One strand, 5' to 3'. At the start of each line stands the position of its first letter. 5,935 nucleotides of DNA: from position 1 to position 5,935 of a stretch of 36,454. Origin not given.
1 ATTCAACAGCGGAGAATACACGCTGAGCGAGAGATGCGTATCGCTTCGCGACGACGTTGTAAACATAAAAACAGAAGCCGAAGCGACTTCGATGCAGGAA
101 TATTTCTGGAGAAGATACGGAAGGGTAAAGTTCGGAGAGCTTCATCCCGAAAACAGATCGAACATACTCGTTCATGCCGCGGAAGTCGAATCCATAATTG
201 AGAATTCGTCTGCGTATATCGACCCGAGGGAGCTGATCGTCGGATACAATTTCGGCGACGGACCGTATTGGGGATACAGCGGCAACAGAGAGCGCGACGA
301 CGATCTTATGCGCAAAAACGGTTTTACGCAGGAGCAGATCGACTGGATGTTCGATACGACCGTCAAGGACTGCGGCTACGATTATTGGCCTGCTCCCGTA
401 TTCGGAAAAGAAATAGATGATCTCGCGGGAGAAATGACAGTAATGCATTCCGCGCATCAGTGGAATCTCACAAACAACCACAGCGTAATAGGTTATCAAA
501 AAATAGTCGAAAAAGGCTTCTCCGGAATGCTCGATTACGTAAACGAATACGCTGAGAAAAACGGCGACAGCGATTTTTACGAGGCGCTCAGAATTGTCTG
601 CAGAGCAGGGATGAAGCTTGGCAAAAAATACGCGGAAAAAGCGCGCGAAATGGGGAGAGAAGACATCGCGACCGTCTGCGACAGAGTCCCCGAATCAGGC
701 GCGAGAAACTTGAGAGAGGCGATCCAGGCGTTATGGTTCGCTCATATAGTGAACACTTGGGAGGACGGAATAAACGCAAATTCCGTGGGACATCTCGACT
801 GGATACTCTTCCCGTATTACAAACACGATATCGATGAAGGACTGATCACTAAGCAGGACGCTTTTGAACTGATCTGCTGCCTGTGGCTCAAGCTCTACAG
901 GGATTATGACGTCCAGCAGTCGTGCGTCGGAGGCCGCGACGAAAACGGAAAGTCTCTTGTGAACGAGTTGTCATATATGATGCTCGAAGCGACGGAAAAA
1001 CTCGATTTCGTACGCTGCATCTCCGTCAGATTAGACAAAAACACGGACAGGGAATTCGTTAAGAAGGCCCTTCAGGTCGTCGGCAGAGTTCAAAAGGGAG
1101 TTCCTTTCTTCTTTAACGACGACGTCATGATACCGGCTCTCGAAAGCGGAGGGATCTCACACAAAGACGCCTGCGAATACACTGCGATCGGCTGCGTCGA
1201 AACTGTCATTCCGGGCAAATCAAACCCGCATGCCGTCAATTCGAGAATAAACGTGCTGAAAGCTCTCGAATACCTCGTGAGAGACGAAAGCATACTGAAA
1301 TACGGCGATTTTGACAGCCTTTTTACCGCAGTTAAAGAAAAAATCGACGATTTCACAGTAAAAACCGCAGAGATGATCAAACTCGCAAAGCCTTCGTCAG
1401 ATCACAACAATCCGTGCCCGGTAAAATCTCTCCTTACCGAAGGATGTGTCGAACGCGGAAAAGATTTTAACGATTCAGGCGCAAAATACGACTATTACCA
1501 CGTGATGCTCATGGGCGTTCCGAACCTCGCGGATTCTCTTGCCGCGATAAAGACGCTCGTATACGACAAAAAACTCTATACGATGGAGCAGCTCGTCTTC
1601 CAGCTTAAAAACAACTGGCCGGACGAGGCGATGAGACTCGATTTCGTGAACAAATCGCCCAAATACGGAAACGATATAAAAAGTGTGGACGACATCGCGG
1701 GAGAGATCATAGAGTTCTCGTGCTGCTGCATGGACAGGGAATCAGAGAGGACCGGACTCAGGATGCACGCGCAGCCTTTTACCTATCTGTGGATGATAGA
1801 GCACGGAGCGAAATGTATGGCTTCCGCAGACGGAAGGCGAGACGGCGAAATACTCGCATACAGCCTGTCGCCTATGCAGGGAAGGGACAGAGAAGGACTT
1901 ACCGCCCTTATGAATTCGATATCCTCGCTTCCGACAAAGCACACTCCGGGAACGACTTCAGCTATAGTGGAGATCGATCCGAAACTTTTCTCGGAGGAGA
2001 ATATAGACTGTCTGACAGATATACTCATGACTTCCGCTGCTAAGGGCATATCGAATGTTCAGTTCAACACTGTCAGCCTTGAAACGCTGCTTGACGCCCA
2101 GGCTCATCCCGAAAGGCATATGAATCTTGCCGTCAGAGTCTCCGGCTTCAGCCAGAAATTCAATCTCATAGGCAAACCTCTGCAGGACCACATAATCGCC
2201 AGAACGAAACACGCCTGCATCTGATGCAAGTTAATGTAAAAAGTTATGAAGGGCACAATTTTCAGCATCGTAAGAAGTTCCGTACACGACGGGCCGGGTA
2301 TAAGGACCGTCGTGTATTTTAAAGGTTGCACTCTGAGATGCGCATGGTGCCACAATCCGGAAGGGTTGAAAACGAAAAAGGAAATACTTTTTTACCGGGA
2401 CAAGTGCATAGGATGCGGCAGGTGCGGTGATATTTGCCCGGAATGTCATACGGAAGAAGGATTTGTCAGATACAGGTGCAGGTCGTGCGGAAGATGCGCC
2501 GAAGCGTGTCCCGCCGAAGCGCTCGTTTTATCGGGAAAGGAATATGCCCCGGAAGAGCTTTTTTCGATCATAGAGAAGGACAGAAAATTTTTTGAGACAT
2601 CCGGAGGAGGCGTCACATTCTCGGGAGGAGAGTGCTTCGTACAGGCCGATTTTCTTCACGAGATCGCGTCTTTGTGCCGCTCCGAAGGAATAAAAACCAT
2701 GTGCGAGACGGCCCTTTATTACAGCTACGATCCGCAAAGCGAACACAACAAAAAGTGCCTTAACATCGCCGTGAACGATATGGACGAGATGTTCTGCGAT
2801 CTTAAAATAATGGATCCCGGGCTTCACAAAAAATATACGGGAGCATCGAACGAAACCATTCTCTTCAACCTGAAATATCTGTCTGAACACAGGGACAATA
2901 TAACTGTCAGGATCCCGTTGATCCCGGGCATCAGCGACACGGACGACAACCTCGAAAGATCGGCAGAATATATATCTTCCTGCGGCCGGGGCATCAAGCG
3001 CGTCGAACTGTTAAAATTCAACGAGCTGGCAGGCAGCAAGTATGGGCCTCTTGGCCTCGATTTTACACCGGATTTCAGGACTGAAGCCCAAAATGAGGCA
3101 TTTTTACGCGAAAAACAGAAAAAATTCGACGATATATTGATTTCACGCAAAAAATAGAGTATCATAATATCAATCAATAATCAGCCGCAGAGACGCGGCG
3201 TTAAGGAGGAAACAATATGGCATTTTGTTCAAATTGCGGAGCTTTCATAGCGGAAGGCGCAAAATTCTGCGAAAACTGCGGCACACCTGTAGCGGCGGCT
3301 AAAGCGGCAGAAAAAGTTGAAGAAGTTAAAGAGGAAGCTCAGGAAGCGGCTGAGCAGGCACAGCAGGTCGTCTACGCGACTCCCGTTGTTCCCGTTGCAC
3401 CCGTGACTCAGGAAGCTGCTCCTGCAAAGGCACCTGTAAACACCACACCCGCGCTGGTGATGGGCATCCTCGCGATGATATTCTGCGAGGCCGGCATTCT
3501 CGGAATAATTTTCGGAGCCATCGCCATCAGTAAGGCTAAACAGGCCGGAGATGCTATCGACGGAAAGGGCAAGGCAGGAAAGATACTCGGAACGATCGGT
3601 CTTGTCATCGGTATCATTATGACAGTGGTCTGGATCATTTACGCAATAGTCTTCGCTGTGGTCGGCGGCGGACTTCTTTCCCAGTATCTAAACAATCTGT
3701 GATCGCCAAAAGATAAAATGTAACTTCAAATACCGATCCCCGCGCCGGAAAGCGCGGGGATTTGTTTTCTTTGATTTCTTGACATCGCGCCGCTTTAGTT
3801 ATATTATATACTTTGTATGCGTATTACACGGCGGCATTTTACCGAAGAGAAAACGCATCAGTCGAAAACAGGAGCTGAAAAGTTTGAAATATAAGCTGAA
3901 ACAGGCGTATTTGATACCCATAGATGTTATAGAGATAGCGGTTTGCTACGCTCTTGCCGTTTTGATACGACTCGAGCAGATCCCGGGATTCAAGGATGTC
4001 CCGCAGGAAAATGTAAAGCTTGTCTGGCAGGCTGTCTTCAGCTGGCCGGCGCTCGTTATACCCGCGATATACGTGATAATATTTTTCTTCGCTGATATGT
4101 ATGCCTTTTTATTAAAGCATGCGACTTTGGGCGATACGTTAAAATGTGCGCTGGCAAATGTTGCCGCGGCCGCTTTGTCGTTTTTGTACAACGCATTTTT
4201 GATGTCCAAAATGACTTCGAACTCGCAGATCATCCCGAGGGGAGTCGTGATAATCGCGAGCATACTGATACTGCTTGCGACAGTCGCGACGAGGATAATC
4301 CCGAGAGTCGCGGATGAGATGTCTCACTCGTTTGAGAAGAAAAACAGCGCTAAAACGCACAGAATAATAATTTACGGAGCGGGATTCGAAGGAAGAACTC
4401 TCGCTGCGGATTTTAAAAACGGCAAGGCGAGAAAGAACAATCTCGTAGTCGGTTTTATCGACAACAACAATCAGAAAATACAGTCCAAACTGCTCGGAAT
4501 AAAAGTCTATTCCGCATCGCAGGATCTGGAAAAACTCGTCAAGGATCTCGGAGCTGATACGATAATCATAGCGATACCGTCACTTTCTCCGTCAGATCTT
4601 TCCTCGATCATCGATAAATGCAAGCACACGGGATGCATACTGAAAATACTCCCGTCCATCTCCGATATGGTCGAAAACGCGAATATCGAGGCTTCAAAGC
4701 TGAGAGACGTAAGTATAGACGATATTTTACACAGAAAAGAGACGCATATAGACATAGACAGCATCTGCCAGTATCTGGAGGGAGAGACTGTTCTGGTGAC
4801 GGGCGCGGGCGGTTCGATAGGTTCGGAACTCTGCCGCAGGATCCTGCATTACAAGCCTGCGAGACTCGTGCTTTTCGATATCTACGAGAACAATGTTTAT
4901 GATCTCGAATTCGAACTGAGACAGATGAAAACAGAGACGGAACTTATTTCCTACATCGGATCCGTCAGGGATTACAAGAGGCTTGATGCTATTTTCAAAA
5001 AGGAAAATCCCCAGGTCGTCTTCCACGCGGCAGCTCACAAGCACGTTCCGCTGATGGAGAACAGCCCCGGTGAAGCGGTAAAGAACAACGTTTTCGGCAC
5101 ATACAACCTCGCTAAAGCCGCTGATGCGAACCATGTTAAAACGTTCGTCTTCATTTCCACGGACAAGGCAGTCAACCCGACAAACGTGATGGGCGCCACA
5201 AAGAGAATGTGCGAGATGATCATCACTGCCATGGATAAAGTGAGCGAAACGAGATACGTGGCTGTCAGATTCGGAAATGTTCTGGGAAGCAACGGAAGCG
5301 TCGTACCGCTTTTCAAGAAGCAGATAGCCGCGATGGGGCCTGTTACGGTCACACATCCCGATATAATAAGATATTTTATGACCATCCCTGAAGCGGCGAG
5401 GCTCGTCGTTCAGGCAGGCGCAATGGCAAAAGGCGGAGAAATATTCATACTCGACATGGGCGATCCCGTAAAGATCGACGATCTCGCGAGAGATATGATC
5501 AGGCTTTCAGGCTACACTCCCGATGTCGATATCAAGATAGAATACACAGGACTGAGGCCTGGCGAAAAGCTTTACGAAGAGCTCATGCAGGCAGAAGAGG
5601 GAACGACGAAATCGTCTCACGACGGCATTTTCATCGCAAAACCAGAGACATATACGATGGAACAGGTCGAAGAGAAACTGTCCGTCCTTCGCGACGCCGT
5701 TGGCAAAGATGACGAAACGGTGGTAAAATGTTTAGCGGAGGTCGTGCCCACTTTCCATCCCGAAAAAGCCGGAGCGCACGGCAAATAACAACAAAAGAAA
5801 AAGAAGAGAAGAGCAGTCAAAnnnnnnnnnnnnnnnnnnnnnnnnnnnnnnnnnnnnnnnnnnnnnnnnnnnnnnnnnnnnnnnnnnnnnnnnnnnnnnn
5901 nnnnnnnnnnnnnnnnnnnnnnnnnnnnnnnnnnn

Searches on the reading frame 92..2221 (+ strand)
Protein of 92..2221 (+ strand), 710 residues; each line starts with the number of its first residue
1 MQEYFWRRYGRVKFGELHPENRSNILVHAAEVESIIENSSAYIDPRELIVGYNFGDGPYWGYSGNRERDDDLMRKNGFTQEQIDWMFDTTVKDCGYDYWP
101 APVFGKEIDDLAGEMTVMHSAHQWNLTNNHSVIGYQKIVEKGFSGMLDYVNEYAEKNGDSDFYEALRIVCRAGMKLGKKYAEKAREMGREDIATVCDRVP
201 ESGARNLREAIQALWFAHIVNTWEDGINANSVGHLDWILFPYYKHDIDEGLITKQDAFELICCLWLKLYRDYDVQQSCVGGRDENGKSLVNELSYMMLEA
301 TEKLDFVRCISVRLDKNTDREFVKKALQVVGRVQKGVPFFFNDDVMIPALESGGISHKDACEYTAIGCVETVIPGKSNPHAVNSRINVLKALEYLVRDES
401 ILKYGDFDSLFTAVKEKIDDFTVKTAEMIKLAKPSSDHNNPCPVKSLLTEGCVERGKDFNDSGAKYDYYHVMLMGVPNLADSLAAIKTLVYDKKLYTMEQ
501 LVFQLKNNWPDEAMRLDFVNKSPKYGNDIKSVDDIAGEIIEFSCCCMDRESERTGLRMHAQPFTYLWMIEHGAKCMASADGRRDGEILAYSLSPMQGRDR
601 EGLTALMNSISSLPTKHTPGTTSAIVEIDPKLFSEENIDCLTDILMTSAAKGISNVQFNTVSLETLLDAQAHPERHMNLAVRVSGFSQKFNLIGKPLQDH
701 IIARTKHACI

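Call 22: search_protein_families(library=pfam, proteins=[window:92-2221:+], max_evalue=0.00001)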
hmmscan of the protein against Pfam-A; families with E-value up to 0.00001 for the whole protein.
window:92-2221:+ (710 aa): 2 families
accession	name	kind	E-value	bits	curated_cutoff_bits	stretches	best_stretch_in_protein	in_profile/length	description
PF02901.20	PFL-like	-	7e-111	372.3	24.3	1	26-563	44-638/647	Pyruvate formate lyase-like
PF01228.26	Gly_radical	-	4.6e-22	79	22.2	1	591-691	4-106/106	Glycine radical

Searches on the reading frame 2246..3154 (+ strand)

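Call 22: search_protein_families(library=pfam, proteins=[window:2246-3154:+], max_evalue=0.00001)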
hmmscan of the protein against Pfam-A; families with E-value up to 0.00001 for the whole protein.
window:2246-3154:+ (303 aa): 7 families
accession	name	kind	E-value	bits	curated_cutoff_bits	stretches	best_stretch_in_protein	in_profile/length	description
PF04055.27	Radical_SAM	-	3.9e-11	43.8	29.5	1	23-233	2-158/166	Radical SAM superfamily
PF13353.11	Fer4_12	-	8e-11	42.8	22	1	15-174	2-108/137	4Fe-4S single cluster domain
PF00037.32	Fer4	-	2.7e-10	40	21.1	0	50-65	4-19/24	4Fe-4S binding domain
PF12837.12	Fer4_6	-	4.6e-07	29.9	25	0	75-93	6-24/24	4Fe-4S binding domain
PF12838.12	Fer4_7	-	6.9e-07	30.1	27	0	77-101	1-25/52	4Fe-4S dicluster domain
PF12797.12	Fer4_2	-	8.1e-07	29.1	24.5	0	47-66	3-22/22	4Fe-4S binding domain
PF13484.11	Fer4_16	-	5.3e-06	27.6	30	0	77-115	1-40/66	4Fe-4S double cluster binding domain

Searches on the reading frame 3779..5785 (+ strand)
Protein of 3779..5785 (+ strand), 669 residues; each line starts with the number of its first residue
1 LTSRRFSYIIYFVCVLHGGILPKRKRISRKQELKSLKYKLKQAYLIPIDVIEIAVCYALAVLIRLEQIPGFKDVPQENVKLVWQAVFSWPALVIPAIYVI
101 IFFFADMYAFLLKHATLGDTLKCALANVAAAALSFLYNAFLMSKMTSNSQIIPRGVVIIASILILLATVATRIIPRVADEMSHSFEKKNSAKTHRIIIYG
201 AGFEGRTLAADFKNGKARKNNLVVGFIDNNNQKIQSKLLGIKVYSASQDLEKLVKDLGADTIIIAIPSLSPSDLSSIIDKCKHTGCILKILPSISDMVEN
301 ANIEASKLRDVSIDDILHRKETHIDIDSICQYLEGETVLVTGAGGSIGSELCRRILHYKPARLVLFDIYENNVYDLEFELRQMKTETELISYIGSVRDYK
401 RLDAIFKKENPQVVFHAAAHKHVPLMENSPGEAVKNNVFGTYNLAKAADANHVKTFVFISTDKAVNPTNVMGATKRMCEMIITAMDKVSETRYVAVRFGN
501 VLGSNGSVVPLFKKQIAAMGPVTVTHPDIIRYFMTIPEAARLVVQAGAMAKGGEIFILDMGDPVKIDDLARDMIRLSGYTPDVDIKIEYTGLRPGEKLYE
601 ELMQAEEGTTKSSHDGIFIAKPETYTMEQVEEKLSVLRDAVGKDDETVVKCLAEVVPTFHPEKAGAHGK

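Call 22: search_protein_families(library=pfam, proteins=[window:3779-5785:+], max_evalue=0.00001)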
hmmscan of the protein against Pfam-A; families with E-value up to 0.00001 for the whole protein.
window:3779-5785:+ (669 aa): 5 families
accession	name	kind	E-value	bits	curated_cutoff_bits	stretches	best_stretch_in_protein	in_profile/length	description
PF02719.21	Polysacc_synt_2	-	2.1e-123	411.6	20.2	1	338-621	1-292/293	Polysaccharide biosynthesis protein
PF01370.27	Epimerase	-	6.6e-24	85.1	20.9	1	338-549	1-227/240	NAD dependent epimerase/dehydratase family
PF16363.11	GDP_Man_Dehyd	-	2.5e-14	53.9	27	1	339-462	1-130/332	GDP-mannose 4,6 dehydratase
PF04321.23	RmlD_sub_bind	-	1.2e-13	51.3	27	1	337-507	2-157/287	RmlD substrate binding domain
PF01073.25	3Beta_HSD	-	6.5e-11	42.2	22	1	339-470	1-128/280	3-beta hydroxysteroid dehydrogenase/isomerase family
